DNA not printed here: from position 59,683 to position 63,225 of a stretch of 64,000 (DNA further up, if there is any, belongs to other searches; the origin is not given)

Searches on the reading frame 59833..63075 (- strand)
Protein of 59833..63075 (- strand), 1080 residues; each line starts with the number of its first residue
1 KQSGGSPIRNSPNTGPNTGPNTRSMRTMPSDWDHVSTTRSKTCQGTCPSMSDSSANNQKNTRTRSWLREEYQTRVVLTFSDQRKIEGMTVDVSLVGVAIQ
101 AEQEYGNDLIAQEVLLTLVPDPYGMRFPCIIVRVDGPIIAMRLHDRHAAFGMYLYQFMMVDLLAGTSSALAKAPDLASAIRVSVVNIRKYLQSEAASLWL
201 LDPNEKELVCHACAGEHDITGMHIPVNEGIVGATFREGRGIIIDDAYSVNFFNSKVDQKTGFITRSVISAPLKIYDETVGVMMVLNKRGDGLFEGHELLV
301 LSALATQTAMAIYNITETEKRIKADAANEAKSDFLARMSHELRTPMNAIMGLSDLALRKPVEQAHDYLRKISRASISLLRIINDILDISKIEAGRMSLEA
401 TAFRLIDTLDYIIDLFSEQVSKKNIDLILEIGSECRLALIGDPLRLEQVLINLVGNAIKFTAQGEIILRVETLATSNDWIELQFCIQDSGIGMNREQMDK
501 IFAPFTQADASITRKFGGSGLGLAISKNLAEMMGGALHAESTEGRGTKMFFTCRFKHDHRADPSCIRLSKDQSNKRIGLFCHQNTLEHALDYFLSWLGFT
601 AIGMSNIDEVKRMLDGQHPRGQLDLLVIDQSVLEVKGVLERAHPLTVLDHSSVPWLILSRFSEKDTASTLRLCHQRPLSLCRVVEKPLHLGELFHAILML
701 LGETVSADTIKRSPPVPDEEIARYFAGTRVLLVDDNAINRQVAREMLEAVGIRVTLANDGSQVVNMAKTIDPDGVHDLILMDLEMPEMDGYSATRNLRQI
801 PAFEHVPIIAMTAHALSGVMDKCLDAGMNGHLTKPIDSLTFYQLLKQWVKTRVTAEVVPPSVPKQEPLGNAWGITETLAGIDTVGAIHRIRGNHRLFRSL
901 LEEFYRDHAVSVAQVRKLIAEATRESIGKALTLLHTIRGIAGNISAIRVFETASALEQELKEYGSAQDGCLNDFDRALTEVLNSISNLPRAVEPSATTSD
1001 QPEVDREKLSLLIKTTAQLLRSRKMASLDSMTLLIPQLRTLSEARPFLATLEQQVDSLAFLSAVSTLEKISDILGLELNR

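Call 90: search_protein_families(library=pfam, proteins=[window:59833-63075:-], max_evalue=0.00001)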
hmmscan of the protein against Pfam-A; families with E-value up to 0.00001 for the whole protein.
window:59833-63075:- (1080 aa): 6 families
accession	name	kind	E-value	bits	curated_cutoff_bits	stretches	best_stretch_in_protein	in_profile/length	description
PF02518.31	HATPase_c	-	6.7e-28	97.8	26.4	1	441-554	1-108/111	Histidine kinase-, DNA gyrase B-, and HSP90-like ATPase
PF00072.30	Response_reg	-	1.1e-25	90.4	30.2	1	730-840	1-105/111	Response regulator receiver domain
PF00512.31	HisKA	-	1.1e-18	67.4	26.9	1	330-394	1-66/66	His Kinase A (phospho-acceptor) domain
PF01590.32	GAF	-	2e-12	48.3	22.4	1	175-312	1-133/133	GAF domain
PF13185.12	GAF_2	-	8e-12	46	28.6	1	186-312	14-135/136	GAF domain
PF13492.12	GAF_3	-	2.6e-06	28.3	27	1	189-314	15-129/129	GAF domain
